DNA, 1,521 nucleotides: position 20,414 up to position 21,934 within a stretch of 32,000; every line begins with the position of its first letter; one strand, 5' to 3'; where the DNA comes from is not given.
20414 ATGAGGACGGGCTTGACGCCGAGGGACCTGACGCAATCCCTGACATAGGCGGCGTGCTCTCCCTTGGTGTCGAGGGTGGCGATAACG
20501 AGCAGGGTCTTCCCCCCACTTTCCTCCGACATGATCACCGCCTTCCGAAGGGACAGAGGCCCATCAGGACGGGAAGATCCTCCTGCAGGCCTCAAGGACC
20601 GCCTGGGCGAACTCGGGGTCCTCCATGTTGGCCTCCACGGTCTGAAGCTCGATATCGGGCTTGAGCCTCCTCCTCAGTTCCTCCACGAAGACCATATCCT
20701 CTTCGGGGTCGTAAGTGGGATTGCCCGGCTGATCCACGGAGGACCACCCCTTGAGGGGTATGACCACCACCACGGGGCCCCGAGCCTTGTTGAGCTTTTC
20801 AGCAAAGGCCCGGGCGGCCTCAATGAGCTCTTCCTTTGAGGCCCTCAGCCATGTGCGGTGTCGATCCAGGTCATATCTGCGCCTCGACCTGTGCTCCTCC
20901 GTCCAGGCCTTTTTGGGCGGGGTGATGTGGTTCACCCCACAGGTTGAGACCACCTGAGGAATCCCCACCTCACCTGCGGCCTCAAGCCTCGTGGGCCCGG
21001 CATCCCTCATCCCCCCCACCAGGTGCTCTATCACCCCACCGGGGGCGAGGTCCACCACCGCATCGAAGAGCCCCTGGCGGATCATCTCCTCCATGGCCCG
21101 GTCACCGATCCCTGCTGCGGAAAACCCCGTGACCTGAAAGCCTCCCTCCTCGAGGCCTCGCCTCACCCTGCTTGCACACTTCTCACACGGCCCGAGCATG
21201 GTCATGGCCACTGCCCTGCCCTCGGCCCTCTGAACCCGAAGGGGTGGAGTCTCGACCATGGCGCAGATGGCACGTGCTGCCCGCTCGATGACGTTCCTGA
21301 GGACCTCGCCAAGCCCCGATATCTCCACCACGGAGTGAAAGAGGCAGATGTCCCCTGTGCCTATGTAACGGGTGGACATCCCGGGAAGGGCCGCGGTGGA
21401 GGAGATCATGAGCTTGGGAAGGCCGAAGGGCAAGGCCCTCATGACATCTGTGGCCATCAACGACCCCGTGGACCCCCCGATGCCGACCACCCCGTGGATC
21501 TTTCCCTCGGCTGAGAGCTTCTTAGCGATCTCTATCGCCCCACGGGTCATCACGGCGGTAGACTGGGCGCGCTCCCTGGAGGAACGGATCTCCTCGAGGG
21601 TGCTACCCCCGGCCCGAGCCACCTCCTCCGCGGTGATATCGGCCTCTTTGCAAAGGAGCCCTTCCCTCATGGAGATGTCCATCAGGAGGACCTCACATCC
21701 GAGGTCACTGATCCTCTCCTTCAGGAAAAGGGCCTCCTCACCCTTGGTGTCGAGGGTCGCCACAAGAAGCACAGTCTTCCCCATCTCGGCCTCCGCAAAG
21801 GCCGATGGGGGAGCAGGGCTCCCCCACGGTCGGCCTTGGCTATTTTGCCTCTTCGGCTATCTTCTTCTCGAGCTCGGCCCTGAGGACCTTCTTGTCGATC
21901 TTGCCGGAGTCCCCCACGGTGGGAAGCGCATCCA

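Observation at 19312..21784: Tandem UPF0261 (Tm-1-like ATP-binding) paralogues embedded between the aryl-CoA ligase and UbiX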

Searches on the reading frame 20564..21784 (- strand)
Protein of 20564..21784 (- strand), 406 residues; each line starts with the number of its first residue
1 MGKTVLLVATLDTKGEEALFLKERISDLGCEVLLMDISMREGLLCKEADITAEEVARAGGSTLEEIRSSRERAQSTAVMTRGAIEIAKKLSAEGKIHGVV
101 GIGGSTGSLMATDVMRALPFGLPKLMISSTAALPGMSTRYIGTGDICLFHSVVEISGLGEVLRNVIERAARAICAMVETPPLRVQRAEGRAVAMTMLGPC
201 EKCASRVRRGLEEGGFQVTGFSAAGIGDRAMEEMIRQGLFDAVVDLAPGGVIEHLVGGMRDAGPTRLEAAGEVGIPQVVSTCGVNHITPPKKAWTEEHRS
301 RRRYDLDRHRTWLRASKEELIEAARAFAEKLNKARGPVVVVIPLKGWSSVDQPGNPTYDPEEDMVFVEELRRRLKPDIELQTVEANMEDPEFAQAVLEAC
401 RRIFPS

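Call 5: search_protein_families(library=pfam, proteins=[window:20564-21784:-], max_evalue=0.001)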
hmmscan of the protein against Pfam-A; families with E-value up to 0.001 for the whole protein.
window:20564-21784:- (406 aa): 2 families
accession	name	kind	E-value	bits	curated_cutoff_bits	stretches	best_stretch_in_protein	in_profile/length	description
PF23189.1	UPF0261_C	-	2.1e-68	230.3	27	1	191-403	3-217/218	Uncharacterised protein family (UPF0261) C-terminal domain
PF06792.17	UPF0261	-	1.6e-55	188.2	27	1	3-179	1-173/176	Uncharacterised protein family (UPF0261) N-terminal domain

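Call 6: search_protein_families(library=ncbifam, proteins=[window:20564-21784:-], max_evalue=0.001)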
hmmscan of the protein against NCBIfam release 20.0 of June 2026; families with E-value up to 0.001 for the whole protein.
window:20564-21784:- (406 aa): 4 families
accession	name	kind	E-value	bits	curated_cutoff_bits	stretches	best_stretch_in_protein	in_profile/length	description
NF002674.0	PRK02399.1-2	subfamily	1.3e-120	402.9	335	1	2-402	2-399/410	hypothetical protein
NF002676.0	PRK02399.1-4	equivalog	1.7e-100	336.8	556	1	3-399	5-399/415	hypothetical protein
NF002673.0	PRK02399.1-1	equivalog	1.6e-76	257.9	520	1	3-404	3-399/404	hypothetical protein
NF002675.0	PRK02399.1-3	equivalog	1.8e-64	218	648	1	4-403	3-395/398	hypothetical protein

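Call 11: find_homologous_proteins(query=window:20564-21784:-, max_evalue=1e-20)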
Query window:20564-21784:- (406 aa): 4255 proteins with E <= 1e-20 among 8000 candidates; the best 120 are listed.
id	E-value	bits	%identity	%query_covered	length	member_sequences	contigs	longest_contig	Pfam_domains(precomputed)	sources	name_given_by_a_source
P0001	6.6e-263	890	100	100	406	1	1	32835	PF23189.2,PF06792.18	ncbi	-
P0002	2.6e-255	865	97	100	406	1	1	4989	PF23189.2,PF06792.18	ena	-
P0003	9.4e-252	853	97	98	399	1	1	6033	PF23189.2,PF06792.18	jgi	-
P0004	4.3e-246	834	97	96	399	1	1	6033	PF23189.2,PF06792.18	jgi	-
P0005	1.4e-245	832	93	100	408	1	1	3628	PF23189.2,PF06792.18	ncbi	-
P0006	3.5e-245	831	92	100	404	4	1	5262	PF23189.2,PF06792.18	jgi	-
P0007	3.6e-236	802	89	100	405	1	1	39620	PF23189.2,PF06792.18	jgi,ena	-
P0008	3.2e-234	795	88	100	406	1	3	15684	PF23189.2,PF06792.18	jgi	-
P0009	8.5e-216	734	80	99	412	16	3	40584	PF23189.2,PF06792.18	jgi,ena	-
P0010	8.8e-200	682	89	84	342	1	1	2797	PF23189.2,PF06792.18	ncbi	ncbi:MAG: UPF0261 family protein, partial [Deltaproteobacteria bacterium]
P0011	4.5e-197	673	73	100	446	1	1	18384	PF23189.2,PF06792.18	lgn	-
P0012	3.9e-191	653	97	77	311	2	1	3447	PF23189.2,PF06792.18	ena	-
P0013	8.6e-188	642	70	100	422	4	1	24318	PF23189.2,PF06792.18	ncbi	ncbi:MAG: Tm-1-like ATP-binding domain-containing protein [Bacillota bacterium]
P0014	7.8e-184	629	69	98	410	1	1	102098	PF23189.2,PF06792.18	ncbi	-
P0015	7.9e-184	629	69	99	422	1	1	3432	PF23189.2,PF06792.18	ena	-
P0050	1.4e-170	586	66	99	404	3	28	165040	PF23189.2,PF06792.18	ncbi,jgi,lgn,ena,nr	ncbi:MAG TPA: Tm-1-like ATP-binding domain-containing protein [Syntrophorhabdaceae bacterium]|nr:Tm-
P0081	3.3e-166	571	66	99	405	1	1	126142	PF23189.2,PF06792.18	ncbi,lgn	ncbi:MAG: Tm-1-like ATP-binding domain-containing protein [Desulfatiglandales bacterium]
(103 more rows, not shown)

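Call 12: find_encoding_contigs(protein=P0001, flank=10000, max_places=2)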
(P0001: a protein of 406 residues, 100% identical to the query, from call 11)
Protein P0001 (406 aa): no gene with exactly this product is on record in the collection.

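Call 13: find_encoding_contigs(protein=P0050, flank=10000, max_places=3)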
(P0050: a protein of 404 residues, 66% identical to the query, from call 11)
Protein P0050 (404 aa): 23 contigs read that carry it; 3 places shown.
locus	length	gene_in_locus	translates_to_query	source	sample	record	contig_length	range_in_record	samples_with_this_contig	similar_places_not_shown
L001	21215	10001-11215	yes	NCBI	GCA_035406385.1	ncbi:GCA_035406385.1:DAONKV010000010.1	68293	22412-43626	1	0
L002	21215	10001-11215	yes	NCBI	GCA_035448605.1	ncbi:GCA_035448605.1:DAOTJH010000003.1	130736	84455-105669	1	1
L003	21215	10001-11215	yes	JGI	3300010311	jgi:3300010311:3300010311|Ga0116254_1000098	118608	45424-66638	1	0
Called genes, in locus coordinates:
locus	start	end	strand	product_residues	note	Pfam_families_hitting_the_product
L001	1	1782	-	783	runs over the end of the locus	PF01315:Ald_Xan_dh_C, PF02738:MoCoBD_1, PF20256:MoCoBD_2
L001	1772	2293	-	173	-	PF13085:Fer2_3 (weak), PF00111:Fer2 (weak), PF01799:Fer2_2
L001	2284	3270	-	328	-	PF00941:FAD_binding_5, PF03450:CO_deh_flav_C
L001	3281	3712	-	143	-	PF00903:Glyoxalase, PF13468:Glyoxalase_3 (weak), PF13669:Glyoxalase_4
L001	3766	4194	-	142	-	PF05991:NYN_YacP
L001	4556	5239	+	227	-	PF00211:Guanylate_cyc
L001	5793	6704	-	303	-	PF00126:HTH_1, PF03466:LysR_substrate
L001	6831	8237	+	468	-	PF20695:UbiD_N, PF01977:UbiD, PF20696:UbiD_C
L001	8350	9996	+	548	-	PF00501:AMP-binding, PF13193:AMP-binding_C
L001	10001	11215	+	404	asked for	PF06792:UPF0261, PF23189:UPF0261_C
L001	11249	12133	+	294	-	PF00941:FAD_binding_5, PF03450:CO_deh_flav_C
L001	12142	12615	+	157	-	PF00111:Fer2 (weak), PF01799:Fer2_2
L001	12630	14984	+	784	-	PF01315:Ald_Xan_dh_C, PF02738:MoCoBD_1, PF20256:MoCoBD_2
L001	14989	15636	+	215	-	-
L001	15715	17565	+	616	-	PF00391:PEP-utilizers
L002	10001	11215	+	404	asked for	PF06792:UPF0261, PF23189:UPF0261_C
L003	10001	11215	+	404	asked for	PF06792:UPF0261, PF23189:UPF0261_C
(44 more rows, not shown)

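Call 14: find_encoding_contigs(protein=P0081, flank=10000, max_places=2)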
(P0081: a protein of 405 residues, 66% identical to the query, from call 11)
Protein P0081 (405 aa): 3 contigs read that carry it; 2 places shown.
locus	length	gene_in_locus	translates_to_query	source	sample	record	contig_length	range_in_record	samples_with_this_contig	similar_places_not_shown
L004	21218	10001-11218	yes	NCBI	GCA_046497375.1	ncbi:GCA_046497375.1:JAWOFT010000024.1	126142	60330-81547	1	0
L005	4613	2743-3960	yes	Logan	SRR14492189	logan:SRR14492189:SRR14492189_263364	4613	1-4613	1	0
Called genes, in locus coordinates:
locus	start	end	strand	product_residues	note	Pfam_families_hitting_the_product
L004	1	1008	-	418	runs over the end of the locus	PF07690:MFS_1, PF12832:MFS_1_like (faint), PF07690:MFS_1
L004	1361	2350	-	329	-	PF00126:HTH_1, PF03466:LysR_substrate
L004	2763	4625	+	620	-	PF00391:PEP-utilizers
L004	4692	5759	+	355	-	PF01326:PPDK_N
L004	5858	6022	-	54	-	-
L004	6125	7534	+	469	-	PF20695:UbiD_N, PF01977:UbiD, PF20696:UbiD_C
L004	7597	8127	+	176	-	PF00072:Response_reg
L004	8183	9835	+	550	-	PF00501:AMP-binding, PF13193:AMP-binding_C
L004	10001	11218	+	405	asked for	PF06792:UPF0261, PF23189:UPF0261_C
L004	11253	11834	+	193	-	PF02441:Flavoprotein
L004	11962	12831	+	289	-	PF00941:FAD_binding_5, PF03450:CO_deh_flav_C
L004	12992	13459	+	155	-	PF00111:Fer2, PF01799:Fer2_2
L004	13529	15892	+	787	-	PF01315:Ald_Xan_dh_C, PF02738:MoCoBD_1, PF20256:MoCoBD_2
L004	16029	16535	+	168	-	PF00583:Acetyltransf_1, PF13673:Acetyltransf_10 (weak), PF13508:Acetyltransf_7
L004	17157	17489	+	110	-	-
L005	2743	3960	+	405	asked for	PF06792:UPF0261, PF23189:UPF0261_C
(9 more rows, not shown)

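Call 18: find_encoding_contigs(protein=P0013, flank=10000, max_places=2)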
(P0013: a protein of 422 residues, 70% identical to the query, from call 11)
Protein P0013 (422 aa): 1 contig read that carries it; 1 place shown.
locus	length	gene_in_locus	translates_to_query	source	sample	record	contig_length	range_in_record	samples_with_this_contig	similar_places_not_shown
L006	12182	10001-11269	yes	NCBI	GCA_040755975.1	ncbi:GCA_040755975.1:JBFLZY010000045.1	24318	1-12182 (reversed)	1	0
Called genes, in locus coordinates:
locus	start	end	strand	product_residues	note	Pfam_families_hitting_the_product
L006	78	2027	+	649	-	PF01590:GAF (weak), PF13185:GAF_2 (weak), PF13492:GAF_3 (faint), PF06018:CodY (faint), PF17853:GGDEF_2, PF13556:HTH_30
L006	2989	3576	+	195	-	PF01184:Gpr1_Fun34_YaaH (weak)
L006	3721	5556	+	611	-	PF00391:PEP-utilizers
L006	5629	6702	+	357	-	PF01326:PPDK_N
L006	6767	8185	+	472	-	PF20695:UbiD_N, PF01977:UbiD, PF20696:UbiD_C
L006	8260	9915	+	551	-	PF00501:AMP-binding, PF13193:AMP-binding_C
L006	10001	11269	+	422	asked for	PF06792:UPF0261, PF23189:UPF0261_C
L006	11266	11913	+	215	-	PF00702:Hydrolase, PF13419:HAD_2, PF13242:Hydrolase_like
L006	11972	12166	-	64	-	-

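Call 19: find_encoding_contigs(protein=P0007, flank=10000, max_places=2)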
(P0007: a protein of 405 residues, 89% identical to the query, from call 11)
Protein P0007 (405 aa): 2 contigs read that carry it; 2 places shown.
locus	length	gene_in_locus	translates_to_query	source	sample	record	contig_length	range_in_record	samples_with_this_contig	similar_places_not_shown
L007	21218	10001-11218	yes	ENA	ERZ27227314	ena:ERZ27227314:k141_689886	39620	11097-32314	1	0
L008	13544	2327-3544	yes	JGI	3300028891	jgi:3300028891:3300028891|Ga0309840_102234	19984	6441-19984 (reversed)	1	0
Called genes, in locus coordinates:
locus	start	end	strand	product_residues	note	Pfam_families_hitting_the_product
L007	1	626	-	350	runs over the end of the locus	-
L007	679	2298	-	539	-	-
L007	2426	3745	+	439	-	PF17408:MCD_N, PF05292:MCD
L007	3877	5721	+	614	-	PF00391:PEP-utilizers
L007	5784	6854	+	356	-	PF01326:PPDK_N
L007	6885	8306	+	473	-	PF20695:UbiD_N, PF01977:UbiD, PF20696:UbiD_C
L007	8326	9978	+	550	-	PF00501:AMP-binding, PF13193:AMP-binding_C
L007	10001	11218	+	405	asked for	PF06792:UPF0261, PF23189:UPF0261_C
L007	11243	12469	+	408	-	PF06792:UPF0261, PF23189:UPF0261_C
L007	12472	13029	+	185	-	PF02441:Flavoprotein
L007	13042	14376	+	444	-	PF00501:AMP-binding, PF14535:AMP-binding_C_2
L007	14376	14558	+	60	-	-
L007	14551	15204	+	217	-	PF00702:Hydrolase, PF12710:HAD, PF13419:HAD_2, PF13242:Hydrolase_like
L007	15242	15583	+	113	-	PF21758:LpdD_chaperone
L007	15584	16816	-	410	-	PF03453:MoeA_N, PF00994:MoCF_biosynth, PF03454:MoeA_C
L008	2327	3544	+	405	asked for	PF06792:UPF0261, PF23189:UPF0261_C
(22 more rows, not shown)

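Call 27: search_solved_structures(query=window:20564-21784:-, show_alignments=3, max_evalue=0.001)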
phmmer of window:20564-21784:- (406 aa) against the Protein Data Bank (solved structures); distinct sequences matched with E-value up to 0.001: 4.
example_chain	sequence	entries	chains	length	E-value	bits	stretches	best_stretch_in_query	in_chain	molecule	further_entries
9mpy_A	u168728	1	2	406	3.3e-60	207.4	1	4-403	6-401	UPF0261 domain-containing protein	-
3wry_A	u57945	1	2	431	5.2e-49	170.6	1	7-405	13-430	Tm-1 protein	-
3wrw_A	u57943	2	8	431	8.6e-49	169.8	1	8-405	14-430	Tm-1 protein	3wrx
3wrv_A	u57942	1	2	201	4.8e-17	65.4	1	7-177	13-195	Tm-1 protein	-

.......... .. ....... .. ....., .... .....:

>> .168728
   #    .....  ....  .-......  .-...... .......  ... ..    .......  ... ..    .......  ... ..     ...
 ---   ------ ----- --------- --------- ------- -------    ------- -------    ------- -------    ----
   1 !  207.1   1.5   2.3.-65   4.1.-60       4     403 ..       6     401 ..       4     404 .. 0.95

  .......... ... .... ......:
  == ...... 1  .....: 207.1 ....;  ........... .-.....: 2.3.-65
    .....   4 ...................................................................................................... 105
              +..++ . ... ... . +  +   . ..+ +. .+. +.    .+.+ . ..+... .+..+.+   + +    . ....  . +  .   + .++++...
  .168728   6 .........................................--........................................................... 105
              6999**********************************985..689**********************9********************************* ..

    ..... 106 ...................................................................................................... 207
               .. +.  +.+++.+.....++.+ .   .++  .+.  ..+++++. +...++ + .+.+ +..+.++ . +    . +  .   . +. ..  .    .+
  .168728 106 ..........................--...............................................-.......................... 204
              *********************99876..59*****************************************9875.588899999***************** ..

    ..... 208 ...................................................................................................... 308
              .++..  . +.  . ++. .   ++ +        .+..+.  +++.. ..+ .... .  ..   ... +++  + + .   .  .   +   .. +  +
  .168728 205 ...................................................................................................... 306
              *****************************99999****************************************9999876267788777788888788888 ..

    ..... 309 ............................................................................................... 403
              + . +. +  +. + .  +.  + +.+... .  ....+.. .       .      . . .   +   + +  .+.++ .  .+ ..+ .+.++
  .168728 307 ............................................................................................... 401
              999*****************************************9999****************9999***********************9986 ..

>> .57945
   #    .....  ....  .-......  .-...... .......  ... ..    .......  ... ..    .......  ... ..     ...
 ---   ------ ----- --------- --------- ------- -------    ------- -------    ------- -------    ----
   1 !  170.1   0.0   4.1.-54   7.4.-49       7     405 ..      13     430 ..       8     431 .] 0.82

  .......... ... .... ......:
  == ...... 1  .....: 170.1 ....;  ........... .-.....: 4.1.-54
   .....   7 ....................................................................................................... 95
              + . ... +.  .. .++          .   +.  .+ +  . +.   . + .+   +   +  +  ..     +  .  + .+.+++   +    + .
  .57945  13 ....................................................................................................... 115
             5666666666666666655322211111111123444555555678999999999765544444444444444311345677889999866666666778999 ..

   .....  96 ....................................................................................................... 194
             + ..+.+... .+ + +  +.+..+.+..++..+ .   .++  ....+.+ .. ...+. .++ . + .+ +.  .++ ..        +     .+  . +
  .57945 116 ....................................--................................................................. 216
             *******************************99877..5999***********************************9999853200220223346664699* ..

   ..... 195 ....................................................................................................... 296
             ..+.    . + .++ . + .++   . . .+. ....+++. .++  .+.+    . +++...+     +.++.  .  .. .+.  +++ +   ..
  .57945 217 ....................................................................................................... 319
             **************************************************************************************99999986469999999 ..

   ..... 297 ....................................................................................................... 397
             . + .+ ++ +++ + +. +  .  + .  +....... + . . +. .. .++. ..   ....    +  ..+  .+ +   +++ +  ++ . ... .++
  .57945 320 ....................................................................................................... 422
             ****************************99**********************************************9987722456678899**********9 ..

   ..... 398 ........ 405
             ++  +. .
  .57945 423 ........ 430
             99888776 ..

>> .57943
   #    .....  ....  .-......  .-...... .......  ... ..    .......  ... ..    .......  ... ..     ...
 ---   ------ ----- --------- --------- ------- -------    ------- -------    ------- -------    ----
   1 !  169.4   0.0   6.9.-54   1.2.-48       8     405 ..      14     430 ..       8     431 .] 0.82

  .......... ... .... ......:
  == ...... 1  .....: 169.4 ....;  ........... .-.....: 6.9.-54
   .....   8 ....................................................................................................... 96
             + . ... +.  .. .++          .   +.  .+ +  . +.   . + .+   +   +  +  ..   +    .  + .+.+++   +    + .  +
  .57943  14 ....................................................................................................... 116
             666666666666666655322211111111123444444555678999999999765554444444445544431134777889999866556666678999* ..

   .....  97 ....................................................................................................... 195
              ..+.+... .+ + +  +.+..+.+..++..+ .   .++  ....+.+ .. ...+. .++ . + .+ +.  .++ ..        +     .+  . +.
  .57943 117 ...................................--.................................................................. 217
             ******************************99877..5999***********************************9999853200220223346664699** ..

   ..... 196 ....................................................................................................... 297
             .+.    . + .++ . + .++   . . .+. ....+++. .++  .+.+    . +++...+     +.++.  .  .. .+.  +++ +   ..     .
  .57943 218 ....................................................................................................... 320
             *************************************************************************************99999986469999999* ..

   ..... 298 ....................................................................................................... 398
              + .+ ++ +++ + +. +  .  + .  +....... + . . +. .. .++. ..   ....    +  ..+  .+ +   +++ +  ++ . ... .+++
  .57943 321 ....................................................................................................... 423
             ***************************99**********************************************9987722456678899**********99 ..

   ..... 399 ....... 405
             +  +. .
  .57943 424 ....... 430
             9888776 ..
